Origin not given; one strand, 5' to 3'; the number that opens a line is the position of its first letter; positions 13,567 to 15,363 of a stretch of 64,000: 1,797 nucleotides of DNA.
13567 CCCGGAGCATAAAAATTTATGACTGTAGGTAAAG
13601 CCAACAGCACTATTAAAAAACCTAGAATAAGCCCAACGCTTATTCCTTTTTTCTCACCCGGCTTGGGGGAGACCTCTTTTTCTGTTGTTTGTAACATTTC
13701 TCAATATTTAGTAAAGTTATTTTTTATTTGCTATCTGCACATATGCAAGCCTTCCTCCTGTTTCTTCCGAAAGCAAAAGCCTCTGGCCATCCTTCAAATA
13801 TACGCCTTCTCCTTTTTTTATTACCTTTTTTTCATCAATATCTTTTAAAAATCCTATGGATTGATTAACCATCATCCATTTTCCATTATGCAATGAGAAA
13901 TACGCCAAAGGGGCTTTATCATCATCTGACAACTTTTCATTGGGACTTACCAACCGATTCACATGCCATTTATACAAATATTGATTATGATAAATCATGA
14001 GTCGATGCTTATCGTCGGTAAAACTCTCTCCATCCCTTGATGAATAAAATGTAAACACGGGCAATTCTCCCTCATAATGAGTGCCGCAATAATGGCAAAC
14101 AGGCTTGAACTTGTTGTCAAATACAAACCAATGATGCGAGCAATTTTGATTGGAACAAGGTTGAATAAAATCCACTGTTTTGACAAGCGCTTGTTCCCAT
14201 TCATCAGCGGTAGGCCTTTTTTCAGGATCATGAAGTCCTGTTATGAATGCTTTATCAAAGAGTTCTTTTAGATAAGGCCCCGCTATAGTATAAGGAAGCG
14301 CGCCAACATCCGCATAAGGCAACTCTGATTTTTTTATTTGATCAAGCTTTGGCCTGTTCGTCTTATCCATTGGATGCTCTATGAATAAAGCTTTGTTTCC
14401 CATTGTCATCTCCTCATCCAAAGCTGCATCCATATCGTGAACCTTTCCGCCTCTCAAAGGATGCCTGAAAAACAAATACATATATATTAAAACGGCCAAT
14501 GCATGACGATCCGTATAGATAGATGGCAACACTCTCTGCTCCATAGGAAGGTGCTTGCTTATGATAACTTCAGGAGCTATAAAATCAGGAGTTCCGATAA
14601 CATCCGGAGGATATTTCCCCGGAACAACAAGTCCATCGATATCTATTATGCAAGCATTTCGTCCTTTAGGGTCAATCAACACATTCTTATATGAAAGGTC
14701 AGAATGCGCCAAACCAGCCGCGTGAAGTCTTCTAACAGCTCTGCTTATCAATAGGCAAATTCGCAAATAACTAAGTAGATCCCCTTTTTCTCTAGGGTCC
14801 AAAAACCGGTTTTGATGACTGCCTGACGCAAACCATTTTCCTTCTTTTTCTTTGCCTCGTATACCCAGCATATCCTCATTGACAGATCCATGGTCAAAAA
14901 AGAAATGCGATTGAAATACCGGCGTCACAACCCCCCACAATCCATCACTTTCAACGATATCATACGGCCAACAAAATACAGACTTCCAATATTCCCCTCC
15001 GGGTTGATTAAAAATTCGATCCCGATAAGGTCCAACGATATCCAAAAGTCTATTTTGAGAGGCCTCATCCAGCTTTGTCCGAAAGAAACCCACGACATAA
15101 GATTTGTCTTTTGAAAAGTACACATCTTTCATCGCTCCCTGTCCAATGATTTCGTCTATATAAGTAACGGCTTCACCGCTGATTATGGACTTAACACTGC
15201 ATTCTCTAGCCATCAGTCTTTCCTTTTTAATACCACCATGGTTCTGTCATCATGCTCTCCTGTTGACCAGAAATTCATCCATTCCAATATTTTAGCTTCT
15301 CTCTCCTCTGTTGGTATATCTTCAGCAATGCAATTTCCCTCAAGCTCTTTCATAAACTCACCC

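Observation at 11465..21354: Non-canonical Ter-like cluster: five TerD paralogues, two TerY vWA proteins, a PP2C-kinase pair, a Ca2+/cation antiporter and PspA in one operon-like array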

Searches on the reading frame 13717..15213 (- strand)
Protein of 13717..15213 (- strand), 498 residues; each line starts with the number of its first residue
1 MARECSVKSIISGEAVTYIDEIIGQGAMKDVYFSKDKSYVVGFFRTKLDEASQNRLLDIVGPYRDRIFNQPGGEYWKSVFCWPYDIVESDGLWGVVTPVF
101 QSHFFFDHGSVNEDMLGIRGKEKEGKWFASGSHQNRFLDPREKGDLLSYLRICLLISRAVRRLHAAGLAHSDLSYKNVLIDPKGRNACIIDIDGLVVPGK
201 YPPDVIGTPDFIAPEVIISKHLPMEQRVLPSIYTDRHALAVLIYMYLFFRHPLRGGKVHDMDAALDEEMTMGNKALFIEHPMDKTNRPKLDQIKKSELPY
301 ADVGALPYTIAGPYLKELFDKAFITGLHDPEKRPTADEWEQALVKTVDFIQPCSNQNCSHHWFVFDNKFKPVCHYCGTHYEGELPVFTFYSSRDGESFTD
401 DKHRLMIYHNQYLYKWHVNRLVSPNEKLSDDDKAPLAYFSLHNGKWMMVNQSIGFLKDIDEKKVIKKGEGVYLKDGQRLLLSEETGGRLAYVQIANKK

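Call 3: search_protein_families(library=pfam, proteins=[window:13717-15213:-], max_evalue=0.01)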
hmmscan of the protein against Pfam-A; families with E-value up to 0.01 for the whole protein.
window:13717-15213:- (498 aa): 3 families
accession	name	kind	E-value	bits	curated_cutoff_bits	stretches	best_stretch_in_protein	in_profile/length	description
PF00069.31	Pkinase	-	1.2e-10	41.7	31.7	1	152-338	103-256/263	Protein kinase domain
PF06293.20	Kdo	-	0.00016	21.7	21.3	1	156-193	127-167/207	Lipopolysaccharide kinase (Kdo/WaaP) family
PF17667.7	Pkinase_fungal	-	0.0028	16.9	24.1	1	143-224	285-373/387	Fungal protein kinase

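Call 5: search_protein_families(library=ncbifam, proteins=[window:13717-15213:-], max_evalue=0.001)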
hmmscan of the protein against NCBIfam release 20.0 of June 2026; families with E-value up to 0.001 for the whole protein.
window:13717-15213:- (498 aa): 5 families
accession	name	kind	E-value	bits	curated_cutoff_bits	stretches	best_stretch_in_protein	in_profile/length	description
NF038151.1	lanthi_synth_III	equivalog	3.6e-08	32.3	575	1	149-248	338-424/833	class III lanthionine synthetase LanKC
NF038150.1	lanthi_synth_IV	equivalog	1.1e-07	30.6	650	1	155-253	306-396/851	class IV lanthionine synthetase LanL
NF002475.0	PRK01723.1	equivalog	5.2e-06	25.7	142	1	156-193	152-188/241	3-deoxy-D-manno-octulosonic acid kinase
NF009651.0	PRK13184.1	equivalog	0.00052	18.1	839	0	195-261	185-239/932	serine/threonine-protein kinase PknD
TIGR03724.2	arch_bud32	equivalog_domain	0.00061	19.3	125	0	151-192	89-128/193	KEOPS complex kinase/ATPase Bud32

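Call 6: search_protein_families(library=padloc, proteins=[window:13717-15213:-], max_evalue=0.001)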
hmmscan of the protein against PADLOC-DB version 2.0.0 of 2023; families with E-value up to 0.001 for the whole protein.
window:13717-15213:- (498 aa): 7 families
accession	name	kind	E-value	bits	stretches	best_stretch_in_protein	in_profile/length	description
PDLC04138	mad6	-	6e-06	23.4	1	150-262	156-265/659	mads_6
PDLC04042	PD-T4-6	-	1.4e-05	23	1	151-260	113-219/292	-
PDLC04053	PD-T4-6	-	5e-05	20.9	1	151-253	114-211/311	-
PDLC03921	MkoA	-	0.00016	17.5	1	150-192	590-632/1607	-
PDLC03920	MkoA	-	0.0002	17.7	1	144-265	119-238/1112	-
PDLC04047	PD-T4-6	-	0.00025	18.2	0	151-257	115-216/327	-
PDLC04043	PD-T4-6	-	0.0007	16.8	0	154-259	122-223/452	-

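Call 16: find_homologous_proteins(query=window:13717-15213:-, max_evalue=0.00001)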
Query window:13717-15213:- (498 aa): 4015 proteins with E <= 0.00001 among 8000 candidates; the best 120 are listed.
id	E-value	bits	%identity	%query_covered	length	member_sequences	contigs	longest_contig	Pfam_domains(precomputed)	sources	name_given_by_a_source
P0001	0.0e+0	1180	100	100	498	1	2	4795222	PF00069.32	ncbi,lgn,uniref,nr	ncbi:helix-hairpin-helix domain-containing protein [Aureibacter tunicatorum]|uniref:Serine/threonine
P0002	3.3e-252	856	72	100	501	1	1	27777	PF00069.32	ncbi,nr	ncbi:MAG: hypothetical protein MI784_14945 [Cytophagales bacterium]|nr:hypothetical protein [Cytopha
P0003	1.8e-249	847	71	100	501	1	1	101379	PF00069.32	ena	-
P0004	1.7e-233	794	68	99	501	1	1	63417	PF00069.32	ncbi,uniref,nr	ncbi:helix-hairpin-helix domain-containing protein [Flammeovirga aprica]|uniref:Kinase n=1 Tax=Flamm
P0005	1.4e-225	768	65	100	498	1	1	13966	PF00069.32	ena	-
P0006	4.4e-224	763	65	98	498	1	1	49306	PF00069.32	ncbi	ncbi:MAG: helix-hairpin-helix domain-containing protein [Hyphomicrobiales bacterium]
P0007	6.6e-224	762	66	98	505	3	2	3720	PF00069.32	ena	-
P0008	1.5e-222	758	64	100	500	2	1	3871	PF00069.32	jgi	-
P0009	6.8e-221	752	64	97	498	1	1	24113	PF00069.32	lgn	-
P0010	2.0e-220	751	64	98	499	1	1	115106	PF00069.32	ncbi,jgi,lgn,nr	ncbi:MAG: hypothetical protein N4A49_05855 [Marinifilaceae bacterium]|jgi:serine/threonine protein k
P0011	3.9e-220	750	64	100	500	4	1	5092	PF00069.32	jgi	jgi:serine/threonine protein kinase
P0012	4.3e-220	750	63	99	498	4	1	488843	PF00069.32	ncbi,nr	ncbi:kinase [Puteibacter caeruleilacunae]|nr:kinase [Puteibacter caeruleilacunae]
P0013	6.1e-220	749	63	98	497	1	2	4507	PF00069.32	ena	-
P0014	1.0e-219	748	64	98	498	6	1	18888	PF00069.32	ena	-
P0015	3.1e-219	747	63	99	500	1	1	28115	PF00069.32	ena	-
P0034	6.1e-215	733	63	99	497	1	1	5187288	PF00069.32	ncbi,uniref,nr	ncbi:hypothetical protein K5X82_08130 [Halosquirtibacter xylanolyticus]|uniref:helix-hairpin-helix d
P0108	2.3e-210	718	60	98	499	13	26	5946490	PF06293.21,PF00069.32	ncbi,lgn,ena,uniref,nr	ncbi:helix-hairpin-helix domain-containing protein [Budvicia aquatica]|uniref:Kinase n=1 Tax=Budvici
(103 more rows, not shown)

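Call 17: find_encoding_contigs(protein=P0108, flank=10000, max_places=2)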
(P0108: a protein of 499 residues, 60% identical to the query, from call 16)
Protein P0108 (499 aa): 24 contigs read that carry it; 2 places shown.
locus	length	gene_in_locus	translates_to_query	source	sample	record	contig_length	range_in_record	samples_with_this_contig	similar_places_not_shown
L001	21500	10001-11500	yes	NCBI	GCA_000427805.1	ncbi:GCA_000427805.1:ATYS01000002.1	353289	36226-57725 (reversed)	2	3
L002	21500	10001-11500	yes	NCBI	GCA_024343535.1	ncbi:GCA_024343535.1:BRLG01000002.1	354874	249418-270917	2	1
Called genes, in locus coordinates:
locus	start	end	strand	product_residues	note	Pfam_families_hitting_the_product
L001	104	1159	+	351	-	PF08468:MTS_N, PF05175:MTS, PF06325:PrmA, PF13489:Methyltransf_23 (faint), PF13847:Methyltransf_31, PF08241:Methyltransf_11 (weak), PF08242:Methyltransf_12, PF13649:Methyltransf_25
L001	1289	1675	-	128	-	PF01042:Ribonuc_L-PSP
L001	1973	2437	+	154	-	PF04074:DUF386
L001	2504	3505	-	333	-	PF02729:OTCace_N, PF00185:OTCace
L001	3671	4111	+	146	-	PF06877:RraB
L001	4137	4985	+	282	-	PF00248:Aldo_ket_red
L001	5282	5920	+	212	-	PF00092:VWA, PF13519:VWA_2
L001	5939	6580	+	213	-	PF02342:TerD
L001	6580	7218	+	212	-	PF00092:VWA, PF13519:VWA_2, PF13768:VWA_3 (faint)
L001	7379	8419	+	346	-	PF00092:VWA, PF13519:VWA_2, PF15616:TerY_C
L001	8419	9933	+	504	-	PF13672:PP2C_2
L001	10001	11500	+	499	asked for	PF00069:Pkinase, PF06293:Kdo (weak)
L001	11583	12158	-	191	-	PF02342:TerD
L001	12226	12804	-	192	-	PF02342:TerD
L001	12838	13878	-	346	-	PF03741:TerC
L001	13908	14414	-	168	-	PF04391:DUF533 (faint), PF05099:TerB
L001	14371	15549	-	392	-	PF02342:TerD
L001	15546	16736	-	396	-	-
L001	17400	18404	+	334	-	PF15632:ATPgrasp_Ter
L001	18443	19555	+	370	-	PF15609:PRTase_2, PF12500:TRSP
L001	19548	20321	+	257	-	PF05116:S6PP (weak)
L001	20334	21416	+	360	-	PF11202:StiP, PF15608:PELOTA_1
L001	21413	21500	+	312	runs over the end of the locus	PF15617:C-C_Bond_Lyase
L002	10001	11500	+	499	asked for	PF00069:Pkinase, PF06293:Kdo (weak)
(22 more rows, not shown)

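Call 18: find_encoding_contigs(protein=P0034, flank=10000, max_places=2)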
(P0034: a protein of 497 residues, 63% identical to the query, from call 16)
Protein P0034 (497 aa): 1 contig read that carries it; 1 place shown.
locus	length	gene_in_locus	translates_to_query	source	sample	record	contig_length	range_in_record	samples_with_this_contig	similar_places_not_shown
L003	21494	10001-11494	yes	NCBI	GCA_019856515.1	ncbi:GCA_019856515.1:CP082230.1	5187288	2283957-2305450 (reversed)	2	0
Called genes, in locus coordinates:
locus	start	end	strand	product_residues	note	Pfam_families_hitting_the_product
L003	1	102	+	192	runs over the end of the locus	PF00027:cNMP_binding (weak)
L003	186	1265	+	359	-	PF07143:AttH, PF17186: (weak)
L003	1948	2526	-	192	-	-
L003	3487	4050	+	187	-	PF02342:TerD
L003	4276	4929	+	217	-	PF02342:TerD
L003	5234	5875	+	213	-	PF00092:VWA, PF13519:VWA_2 (weak)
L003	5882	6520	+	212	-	PF00092:VWA, PF13519:VWA_2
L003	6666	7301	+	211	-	PF00092:VWA, PF13519:VWA_2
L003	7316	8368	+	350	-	PF00092:VWA (faint), PF15616:TerY_C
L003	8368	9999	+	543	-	PF13672:PP2C_2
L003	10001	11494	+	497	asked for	PF00069:Pkinase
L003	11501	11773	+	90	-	-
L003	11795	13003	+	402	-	PF01699:Na_Ca_ex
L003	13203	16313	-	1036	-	PF00873:ACR_tran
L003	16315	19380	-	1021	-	PF00873:ACR_tran, PF02355:SecD_SecF_C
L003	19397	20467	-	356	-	-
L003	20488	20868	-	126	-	PF07610:DUF1573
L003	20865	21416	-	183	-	-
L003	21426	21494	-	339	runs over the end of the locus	-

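Call 20: find_related_loci(query=A1, collection=genome_contigs, flank=10000)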
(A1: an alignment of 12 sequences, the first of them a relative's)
Query A1 (498 aa) in genome_contigs; peptide patterns used: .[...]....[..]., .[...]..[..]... (x = any residue, [..] = any of these).
600 stretches matched a pattern (row limit reached: there are more); 556 encode a relative of the query (tblastn E <= 1e-3); the best 80 are kept; 80 distinct loci.
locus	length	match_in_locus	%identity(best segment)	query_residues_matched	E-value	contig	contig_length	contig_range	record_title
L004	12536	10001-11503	72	1-496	0e+0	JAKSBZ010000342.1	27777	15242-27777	MAG: Cytophagales bacterium isolate MAG.240 k141_5003825, whole genome shotgun sequence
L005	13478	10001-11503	68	1-496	0e+0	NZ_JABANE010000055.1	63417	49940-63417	Flammeovirga aprica JL-4 strain ATCC 23126 Scaffold55, whole genome shotgun sequence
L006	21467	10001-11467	65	11-497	0e+0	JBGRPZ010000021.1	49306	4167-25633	MAG: Hyphomicrobiales bacterium isolate MAG6-C28 MAG_Ocu_6-C2882, whole genome shotgun sequence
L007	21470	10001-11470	64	11-498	0e+0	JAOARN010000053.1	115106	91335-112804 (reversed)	MAG: Marinifilaceae bacterium isolate McD1.32 contig_89031, whole genome shotgun sequence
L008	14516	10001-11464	65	13-496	0e+0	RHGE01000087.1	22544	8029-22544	Marinilabiliaceae bacterium JC017 scaffold_86, whole genome shotgun sequence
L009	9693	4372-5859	63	1-495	0e+0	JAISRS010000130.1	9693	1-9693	MAG: Prevotellaceae bacterium isolate Kf353_bin76 k119_722484, whole genome shotgun sequence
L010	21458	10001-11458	63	13-496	0e+0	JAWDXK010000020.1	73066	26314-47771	MAG: Dysgonomonas sp. isolate N4_140_000G1_dasN4_140_000G1_maxbin2.maxbin.014 N4_140_000G1_scaffold_114, whole genome sh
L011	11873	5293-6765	63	9-497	0e+0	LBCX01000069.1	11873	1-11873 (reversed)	Bacteroidales bacterium Barb4 Barb4_contig_73, whole genome shotgun sequence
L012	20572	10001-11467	63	9-495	0e+0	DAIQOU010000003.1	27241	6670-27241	MAG TPA_asm: Bacteroidales bacterium isolate CTOTU14825 NODE_203_length_27241_cov_11.936364, whole genome shotgun sequen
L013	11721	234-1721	61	1-495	0e+0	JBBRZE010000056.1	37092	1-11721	MAG: Bacteroidales bacterium isolate metawrap_la5_24 metawrap_la5_24_K_2802_L_37092_cov_28.6249, whole genome shotgun se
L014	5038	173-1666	62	1-497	0e+0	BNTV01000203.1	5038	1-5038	Bacteroidia bacterium MS502-39 DNA, sequence203, whole genome shotgun sequence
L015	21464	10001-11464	62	12-496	0e+0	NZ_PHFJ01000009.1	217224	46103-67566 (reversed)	Proteus penneri strain ATCC 33519 Scaffold8_1, whole genome shotgun sequence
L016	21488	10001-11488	61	1-495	0e+0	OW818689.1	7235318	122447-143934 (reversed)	metagenome genome assembly, chromosome: 1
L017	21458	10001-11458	63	13-496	0e+0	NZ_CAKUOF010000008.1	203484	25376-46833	MAG: uncultured Dysgonomonas sp. isolate REFINED_METABAT215_TOP10_CONTIGS_1500_ASSEMBLY_K77_MERGED__Hadza_MoBio_hadza-I-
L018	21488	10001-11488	61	1-495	0e+0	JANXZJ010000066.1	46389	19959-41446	MAG: Mariniphaga sp. isolate GL140_4_metabat_302_sub GL140_4_k141_2202600, whole genome shotgun sequence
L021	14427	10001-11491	62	1-496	0e+0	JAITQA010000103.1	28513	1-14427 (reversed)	MAG: Dysgonamonadaceae bacterium isolate Pq454_bin51 k119_2703272, whole genome shotgun sequence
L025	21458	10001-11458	62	13-496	0e+0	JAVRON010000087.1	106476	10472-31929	MAG: Acidobacteriota bacterium isolate BP_26 scaffold_6700601, whole genome shotgun sequence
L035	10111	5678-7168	61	1-496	0e+0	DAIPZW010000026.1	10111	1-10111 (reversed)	MAG TPA_asm: Bacteroidales bacterium isolate CTOTU14813 NODE_1427_length_10111_cov_13.144391, whole genome shotgun seque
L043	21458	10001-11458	62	13-496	0e+0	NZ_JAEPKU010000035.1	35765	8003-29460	Dysgonomonas sp. Marseille-P4677 NODE_35_length_35765_cov_12.675161, whole genome shotgun sequence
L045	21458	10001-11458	62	13-496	0e+0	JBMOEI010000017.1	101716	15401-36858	MAG: Desulfuromonadaceae bacterium isolate Deming_bin.100 contig243, whole genome shotgun sequence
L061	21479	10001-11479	62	13-496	0e+0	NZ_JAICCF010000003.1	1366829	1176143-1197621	Chitinophaga rhizophila strain B61 NODE_3_length_1366829_cov_28.952850, whole genome shotgun sequence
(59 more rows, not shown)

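Call 34: find_encoding_contigs(protein=P0003, flank=10000, max_places=1)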
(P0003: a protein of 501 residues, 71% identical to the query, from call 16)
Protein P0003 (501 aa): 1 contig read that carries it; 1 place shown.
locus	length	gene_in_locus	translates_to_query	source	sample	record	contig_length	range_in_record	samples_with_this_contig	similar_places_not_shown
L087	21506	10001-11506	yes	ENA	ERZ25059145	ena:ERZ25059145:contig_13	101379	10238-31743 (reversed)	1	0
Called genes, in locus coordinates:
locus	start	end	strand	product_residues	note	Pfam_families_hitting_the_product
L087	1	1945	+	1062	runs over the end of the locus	PF04313:HSDR_N, PF04851:ResIII, PF18766:SWI2_SNF2, PF00270:DEAD (faint), PF22679:T1R_D3-like, PF11867:T1RH-like_C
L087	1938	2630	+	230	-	PF01863:YgjP-like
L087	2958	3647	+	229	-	-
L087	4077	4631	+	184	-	PF02342:TerD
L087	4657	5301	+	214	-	PF02342:TerD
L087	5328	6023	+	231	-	PF02342:TerD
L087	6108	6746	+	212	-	PF00092:VWA, PF13519:VWA_2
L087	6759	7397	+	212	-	PF00092:VWA, PF13519:VWA_2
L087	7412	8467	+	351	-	PF00092:VWA, PF13519:VWA_2 (weak), PF15616:TerY_C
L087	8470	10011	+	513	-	PF13672:PP2C_2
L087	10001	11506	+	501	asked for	PF00069:Pkinase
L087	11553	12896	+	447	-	PF01699:Na_Ca_ex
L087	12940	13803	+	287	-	PF04012:PspA_IM30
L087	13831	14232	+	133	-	-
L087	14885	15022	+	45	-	-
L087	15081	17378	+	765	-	PF13439:Glyco_transf_4, PF13579:Glyco_trans_4_4 (faint), PF00534:Glycos_transf_1, PF13692:Glyco_trans_1_4, PF04055:Radical_SAM, PF13186:SPASM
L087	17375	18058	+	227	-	PF13350:Y_phosphatase3, PF22785:Tc-R-P (faint)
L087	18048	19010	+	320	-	PF08100:Dimerisation, PF00891:Methyltransf_2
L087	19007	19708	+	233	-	-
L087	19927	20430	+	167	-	PF08279:HTH_11 (weak)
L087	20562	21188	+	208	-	PF00239:Resolvase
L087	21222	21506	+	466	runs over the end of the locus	-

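Call 35: find_encoding_contigs(protein=P0001, flank=10000, max_places=2)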
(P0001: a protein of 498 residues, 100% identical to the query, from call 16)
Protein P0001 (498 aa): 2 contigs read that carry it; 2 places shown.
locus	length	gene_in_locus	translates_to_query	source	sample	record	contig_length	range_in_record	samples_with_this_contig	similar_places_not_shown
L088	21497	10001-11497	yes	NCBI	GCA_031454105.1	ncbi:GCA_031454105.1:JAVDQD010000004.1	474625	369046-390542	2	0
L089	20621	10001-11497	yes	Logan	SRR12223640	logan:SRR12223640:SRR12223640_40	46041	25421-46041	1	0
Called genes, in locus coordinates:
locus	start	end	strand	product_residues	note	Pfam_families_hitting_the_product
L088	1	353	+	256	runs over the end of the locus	PF01832:Glucosaminidase, PF01476:LysM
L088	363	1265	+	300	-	PF00165:HTH_AraC, PF12833:HTH_18, PF00165:HTH_AraC, PF06445:GyrI-like, PF14526:Cass2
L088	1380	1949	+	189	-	PF00027:cNMP_binding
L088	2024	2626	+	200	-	PF13508:Acetyltransf_7, PF13673:Acetyltransf_10 (weak), PF00583:Acetyltransf_1, PF13527:Acetyltransf_9 (weak)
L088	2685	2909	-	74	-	-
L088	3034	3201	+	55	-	-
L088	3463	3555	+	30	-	-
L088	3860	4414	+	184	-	PF02342:TerD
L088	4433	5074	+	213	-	PF02342:TerD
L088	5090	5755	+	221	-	PF02342:TerD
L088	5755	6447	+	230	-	PF02342:TerD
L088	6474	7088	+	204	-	PF02342:TerD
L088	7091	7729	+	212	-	PF00092:VWA, PF13519:VWA_2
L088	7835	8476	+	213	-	PF00092:VWA, PF13519:VWA_2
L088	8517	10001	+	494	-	PF13672:PP2C_2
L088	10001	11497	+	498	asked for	PF00069:Pkinase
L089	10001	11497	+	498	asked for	PF00069:Pkinase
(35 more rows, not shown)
